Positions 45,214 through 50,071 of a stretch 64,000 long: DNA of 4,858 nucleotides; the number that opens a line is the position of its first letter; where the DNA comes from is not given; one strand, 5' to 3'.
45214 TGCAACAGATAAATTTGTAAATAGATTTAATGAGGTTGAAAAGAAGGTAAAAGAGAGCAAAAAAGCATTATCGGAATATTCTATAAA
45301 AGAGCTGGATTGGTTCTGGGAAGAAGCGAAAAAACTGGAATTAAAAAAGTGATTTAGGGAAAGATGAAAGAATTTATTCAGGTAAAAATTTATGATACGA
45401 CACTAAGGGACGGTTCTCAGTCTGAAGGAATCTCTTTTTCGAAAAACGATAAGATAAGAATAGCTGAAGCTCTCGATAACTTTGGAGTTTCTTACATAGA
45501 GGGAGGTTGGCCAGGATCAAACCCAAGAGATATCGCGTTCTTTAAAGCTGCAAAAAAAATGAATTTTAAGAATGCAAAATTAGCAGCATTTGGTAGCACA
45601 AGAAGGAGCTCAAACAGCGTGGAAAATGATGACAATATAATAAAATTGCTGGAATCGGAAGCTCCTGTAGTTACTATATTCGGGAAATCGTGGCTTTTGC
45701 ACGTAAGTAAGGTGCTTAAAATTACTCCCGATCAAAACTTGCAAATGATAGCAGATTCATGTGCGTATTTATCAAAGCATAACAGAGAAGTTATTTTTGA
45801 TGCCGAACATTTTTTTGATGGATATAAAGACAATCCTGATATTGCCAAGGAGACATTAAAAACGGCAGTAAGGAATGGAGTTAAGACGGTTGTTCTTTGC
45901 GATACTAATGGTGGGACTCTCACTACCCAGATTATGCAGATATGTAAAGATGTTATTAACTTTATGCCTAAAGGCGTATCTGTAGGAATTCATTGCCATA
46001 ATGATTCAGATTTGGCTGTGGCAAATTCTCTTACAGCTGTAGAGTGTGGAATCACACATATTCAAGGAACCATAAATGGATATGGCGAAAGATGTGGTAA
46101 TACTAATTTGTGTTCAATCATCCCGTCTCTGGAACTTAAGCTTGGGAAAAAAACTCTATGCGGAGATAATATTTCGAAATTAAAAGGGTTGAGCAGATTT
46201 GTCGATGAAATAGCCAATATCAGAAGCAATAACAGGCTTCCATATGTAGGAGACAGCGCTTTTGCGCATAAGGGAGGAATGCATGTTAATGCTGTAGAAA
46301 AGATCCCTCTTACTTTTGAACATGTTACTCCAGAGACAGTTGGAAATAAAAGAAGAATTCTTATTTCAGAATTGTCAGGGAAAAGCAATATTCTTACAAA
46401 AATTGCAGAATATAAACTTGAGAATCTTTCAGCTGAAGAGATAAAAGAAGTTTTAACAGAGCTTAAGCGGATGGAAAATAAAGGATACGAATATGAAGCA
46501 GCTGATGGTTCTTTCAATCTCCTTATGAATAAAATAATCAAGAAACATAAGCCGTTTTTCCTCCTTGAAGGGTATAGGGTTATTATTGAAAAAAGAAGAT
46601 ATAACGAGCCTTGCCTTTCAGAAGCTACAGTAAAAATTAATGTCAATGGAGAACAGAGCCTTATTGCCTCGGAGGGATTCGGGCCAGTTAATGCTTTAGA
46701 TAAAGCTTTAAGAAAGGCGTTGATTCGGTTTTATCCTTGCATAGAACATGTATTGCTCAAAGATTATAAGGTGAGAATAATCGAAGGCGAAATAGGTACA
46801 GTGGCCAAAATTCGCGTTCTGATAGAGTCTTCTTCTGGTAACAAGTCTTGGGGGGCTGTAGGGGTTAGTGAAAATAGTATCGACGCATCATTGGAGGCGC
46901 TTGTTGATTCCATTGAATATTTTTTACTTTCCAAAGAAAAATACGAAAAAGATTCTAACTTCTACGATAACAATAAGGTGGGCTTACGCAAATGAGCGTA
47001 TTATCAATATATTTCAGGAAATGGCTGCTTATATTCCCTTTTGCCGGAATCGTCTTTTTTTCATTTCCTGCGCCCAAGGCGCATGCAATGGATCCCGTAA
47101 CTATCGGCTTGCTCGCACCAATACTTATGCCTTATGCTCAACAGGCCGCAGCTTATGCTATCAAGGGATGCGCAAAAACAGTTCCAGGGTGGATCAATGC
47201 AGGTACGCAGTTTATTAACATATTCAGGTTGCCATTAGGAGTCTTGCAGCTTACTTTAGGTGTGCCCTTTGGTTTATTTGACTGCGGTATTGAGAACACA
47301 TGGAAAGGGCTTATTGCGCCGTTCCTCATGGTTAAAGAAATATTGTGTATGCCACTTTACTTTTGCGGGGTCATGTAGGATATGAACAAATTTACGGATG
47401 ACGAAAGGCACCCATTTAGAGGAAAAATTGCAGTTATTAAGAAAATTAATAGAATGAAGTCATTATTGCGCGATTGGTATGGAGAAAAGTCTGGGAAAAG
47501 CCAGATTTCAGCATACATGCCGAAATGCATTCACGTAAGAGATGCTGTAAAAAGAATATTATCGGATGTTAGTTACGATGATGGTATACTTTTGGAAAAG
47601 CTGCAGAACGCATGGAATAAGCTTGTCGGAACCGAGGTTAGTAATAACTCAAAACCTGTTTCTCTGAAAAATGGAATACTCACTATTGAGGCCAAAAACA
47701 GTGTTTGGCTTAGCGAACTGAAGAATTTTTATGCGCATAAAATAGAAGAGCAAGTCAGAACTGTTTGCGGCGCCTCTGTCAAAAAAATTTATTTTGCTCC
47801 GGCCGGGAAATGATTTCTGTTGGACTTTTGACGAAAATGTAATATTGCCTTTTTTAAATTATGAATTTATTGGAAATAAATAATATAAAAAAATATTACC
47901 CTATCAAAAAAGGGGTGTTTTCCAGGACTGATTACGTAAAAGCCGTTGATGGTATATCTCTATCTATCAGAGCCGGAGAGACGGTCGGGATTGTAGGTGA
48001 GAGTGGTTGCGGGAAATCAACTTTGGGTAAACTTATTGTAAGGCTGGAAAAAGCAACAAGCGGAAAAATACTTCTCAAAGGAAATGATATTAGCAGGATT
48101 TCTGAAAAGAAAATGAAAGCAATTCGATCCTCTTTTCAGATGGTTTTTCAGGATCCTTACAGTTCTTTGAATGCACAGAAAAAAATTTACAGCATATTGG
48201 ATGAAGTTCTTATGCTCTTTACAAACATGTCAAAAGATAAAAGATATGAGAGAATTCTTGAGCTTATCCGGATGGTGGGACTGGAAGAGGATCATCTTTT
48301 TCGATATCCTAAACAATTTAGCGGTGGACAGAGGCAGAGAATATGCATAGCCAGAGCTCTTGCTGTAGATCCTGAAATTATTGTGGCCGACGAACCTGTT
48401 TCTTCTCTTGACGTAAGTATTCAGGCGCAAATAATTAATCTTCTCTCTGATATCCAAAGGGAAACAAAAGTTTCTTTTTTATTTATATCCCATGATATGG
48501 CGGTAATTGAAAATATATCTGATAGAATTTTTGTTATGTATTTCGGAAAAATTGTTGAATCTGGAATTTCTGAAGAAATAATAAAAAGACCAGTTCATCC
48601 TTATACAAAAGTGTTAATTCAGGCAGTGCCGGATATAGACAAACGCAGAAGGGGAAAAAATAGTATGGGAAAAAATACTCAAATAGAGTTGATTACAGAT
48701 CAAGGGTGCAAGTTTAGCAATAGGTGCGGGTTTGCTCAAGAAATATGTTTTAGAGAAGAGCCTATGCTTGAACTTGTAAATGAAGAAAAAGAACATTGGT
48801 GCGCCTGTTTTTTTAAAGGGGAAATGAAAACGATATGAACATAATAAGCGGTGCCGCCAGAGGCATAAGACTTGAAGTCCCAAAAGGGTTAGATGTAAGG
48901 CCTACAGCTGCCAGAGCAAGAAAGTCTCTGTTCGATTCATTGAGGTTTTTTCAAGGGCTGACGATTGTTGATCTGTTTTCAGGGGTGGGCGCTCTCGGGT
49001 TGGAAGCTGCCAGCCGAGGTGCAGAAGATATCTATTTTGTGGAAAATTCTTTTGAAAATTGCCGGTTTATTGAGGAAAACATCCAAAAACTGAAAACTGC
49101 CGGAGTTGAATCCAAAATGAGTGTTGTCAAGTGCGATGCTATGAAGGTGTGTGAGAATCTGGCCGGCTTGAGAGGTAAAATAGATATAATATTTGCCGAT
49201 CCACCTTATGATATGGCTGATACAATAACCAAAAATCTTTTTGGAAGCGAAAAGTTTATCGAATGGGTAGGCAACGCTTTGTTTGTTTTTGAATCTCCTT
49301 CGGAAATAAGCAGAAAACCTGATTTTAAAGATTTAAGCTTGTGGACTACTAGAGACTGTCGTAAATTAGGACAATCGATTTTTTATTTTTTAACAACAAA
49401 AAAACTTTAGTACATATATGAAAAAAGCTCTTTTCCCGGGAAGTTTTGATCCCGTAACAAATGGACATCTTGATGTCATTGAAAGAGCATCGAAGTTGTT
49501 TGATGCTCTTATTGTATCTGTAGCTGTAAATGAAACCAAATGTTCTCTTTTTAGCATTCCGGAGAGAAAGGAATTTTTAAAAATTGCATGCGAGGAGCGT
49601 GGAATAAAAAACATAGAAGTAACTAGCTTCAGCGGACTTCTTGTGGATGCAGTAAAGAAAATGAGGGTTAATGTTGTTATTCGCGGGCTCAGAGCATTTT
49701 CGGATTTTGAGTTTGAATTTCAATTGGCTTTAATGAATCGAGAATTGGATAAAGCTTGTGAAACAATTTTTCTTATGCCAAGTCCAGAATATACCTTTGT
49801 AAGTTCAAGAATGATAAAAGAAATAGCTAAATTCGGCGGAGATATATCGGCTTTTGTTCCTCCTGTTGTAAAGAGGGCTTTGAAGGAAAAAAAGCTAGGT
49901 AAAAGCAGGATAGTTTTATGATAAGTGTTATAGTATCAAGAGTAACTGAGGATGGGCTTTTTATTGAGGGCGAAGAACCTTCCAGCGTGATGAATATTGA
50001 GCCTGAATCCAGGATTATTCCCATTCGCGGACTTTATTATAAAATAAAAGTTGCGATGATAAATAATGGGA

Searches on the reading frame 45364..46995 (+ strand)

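Call 66: search_protein_families(library=ncbifam, proteins=[window:45364-46995:+], max_evalue=1e-8)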
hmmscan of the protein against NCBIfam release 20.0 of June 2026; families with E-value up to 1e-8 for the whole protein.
window:45364-46995:+ (543 aa): 19 families
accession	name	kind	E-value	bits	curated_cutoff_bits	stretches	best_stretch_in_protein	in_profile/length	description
TIGR00977.1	citramal_synth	equivalog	7.2e-217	720.8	450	1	7-525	2-521/526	citramalate synthase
NF002085.0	PRK00915.1-2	subfamily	5.3e-87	292.7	517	1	3-522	10-501/504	2-isopropylmalate synthase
NF002086.0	PRK00915.1-3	equivalog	5.6e-73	246.2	532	1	6-529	6-510/516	2-isopropylmalate synthase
TIGR02090.1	LEU1_arch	subfamily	3.5e-69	233.7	484.75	1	7-376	1-353/363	isopropylmalate/citramalate/homocitrate synthases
TIGR00973.1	leuA_bact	equivalog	2.4e-68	230.9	598.7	1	6-517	1-493/494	2-isopropylmalate synthase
NF002088.0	PRK00915.1-5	equivalog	1.5e-66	225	697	1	6-527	3-505/514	2-isopropylmalate synthase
NF002087.0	PRK00915.1-4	equivalog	5.9e-65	219.7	729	1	6-529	6-511/516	2-isopropylmalate synthase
TIGR02146.1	LysS_fung_arch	equivalog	1.1e-64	218.9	413.55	1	9-369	1-344/344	homocitrate synthase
NF041069.1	IPMS_Sufob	equivalog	1e-62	212.6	600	1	7-381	1-360/371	isopropylmalate synthase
NF002084.0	PRK00915.1-1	equivalog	8.2e-59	199.5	748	1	6-525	4-504/523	2-isopropylmalate synthase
TIGR02660.1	nifV_homocitr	equivalog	1.6e-50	172.4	462.9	1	7-372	2-350/365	homocitrate synthase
NF042434.1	IPMS_Lepto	equivalog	2e-42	145.5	500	1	6-371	5-370/374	2-isopropylmalate synthase LeuA2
NF042433.1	CitmalDyn_Leptosp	equivalog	2.1e-42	145.4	950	1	6-476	7-462/514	(R)-citramalate synthase CimA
NF006049.0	PRK08195.1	subfamily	1.5e-22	80.1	229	1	164-257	153-246/344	4-hyroxy-2-oxovalerate/4-hydroxy-2-oxopentanoic acid aldolase,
NF002991.1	PRK03739.1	subfamily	3.8e-22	78.7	455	1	204-517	234-548/550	2-isopropylmalate synthase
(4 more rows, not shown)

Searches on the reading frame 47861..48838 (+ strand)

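Call 66: search_protein_families(library=ncbifam, proteins=[window:47861-48838:+], max_evalue=1e-8)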
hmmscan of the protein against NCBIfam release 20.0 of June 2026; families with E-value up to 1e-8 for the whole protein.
window:47861-48838:+ (325 aa): 183 families (the best 25 are shown)
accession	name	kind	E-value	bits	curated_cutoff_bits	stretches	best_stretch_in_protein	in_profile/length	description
NF008453.0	PRK11308.1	subfamily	5.9e-113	377.5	408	1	2-319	11-326/334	dipeptide ABC transporter ATP-binding protein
NF043071.1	DppF_dipep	equivalog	2.3e-99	332.9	660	1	2-317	12-325/331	dipeptide ABC transporter ATP-binding subunit DppF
NF011659.0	PRK15079.1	equivalog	6.9e-95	317.6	540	1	3-317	11-329/334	murein tripeptide/oligopeptide ABC transporter ATP binding protein OppF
NF007613.0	PRK10261.1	equivalog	1.2e-86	291.5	1077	1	3-265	313-576/623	glutathione ABC transporter ATP-binding protein GsiA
TIGR02769.1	nickel_nikE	equivalog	2.7e-80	269.7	332.55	1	3-264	2-261/265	nickel import ATP-binding protein NikE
NF007739.0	PRK10419.1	subfamily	3.6e-76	256.2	354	1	1-265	1-264/268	nickel ABC transporter ATP-binding protein NikE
NF011713.0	PRK15134.1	equivalog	4e-73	246.8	834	1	2-254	274-527/529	microcin C ABC transporter ATP-binding protein YejF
NF007010.1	PRK09473.1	subfamily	4.8e-71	239.1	575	1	24-318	16-313/318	oligopeptide ABC transporter ATP-binding protein OppD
NF043078.1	MMSYN1_0168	equivalog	2.1e-70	238.1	800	1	127-260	468-601/649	oligopeptide ABC transporter ATP-binding protein OppF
NF008246.0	PRK11022.1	equivalog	7.9e-68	228.9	541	1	25-314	19-314/326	dipeptide ABC transporter ATP-binding protein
NF011692.0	PRK15112.1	equivalog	2.7e-62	210.8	452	1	2-254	4-252/269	putrescine export ABC transporter ATP-binding protein SapF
NF043079.1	MMSYN1_0167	equivalog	2.1e-59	201.8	740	1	82-306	297-524/561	oligopeptide ABC transporter ATP-binding protein OppD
NF047578.1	opine_ATP_CntD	equivalog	7.2e-57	192.6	380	1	27-260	18-257/266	staphylopine uptake ABC transporter ATP-binding protein CntD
NF047576.1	opine_ATP_CntF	equivalog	9.1e-57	192.3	385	1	28-260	19-257/264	staphylopine uptake ABC transporter ATP-binding protein CntF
NF011674.0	PRK15093.1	equivalog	5.3e-55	186.8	627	1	20-322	14-327/330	putrescine export ABC transporter ATP-binding protein SapD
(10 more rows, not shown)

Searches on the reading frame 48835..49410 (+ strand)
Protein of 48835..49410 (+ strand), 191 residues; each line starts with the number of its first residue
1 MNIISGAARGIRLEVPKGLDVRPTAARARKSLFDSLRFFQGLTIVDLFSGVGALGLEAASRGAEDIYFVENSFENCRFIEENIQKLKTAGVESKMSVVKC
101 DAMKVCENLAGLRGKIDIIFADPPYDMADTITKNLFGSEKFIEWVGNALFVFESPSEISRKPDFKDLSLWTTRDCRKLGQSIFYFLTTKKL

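Call 66: search_protein_families(library=ncbifam, proteins=[window:48835-49410:+], max_evalue=1e-8)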
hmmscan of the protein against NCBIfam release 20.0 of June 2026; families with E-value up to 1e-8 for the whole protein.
window:48835-49410:+ (191 aa): 2 families
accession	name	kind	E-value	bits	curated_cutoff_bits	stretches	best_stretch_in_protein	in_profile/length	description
TIGR00095.1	TIGR00095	equivalog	3.6e-30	105.1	117.5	1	2-185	13-190/194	16S rRNA (guanine(966)-N(2))-methyltransferase RsmD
NF008157.0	PRK10909.1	equivalog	2.6e-17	63.3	302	1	2-140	14-145/199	16S rRNA (guanine(966)-N(2))-methyltransferase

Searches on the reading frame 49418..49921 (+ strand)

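Call 66: search_protein_families(library=ncbifam, proteins=[window:49418-49921:+], max_evalue=1e-8)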
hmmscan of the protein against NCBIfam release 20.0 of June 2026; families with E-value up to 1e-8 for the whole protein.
window:49418-49921:+ (167 aa): 2 families
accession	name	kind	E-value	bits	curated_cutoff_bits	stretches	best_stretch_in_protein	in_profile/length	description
TIGR01510.1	coaD_prev_kdtB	equivalog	3.2e-58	196.2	103.3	1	4-158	2-154/155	pantetheine-phosphate adenylyltransferase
TIGR00125.1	cyt_tran_rel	domain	2.8e-15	56.2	27.7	1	4-56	2-58/65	adenylyltransferase/cytidyltransferase family protein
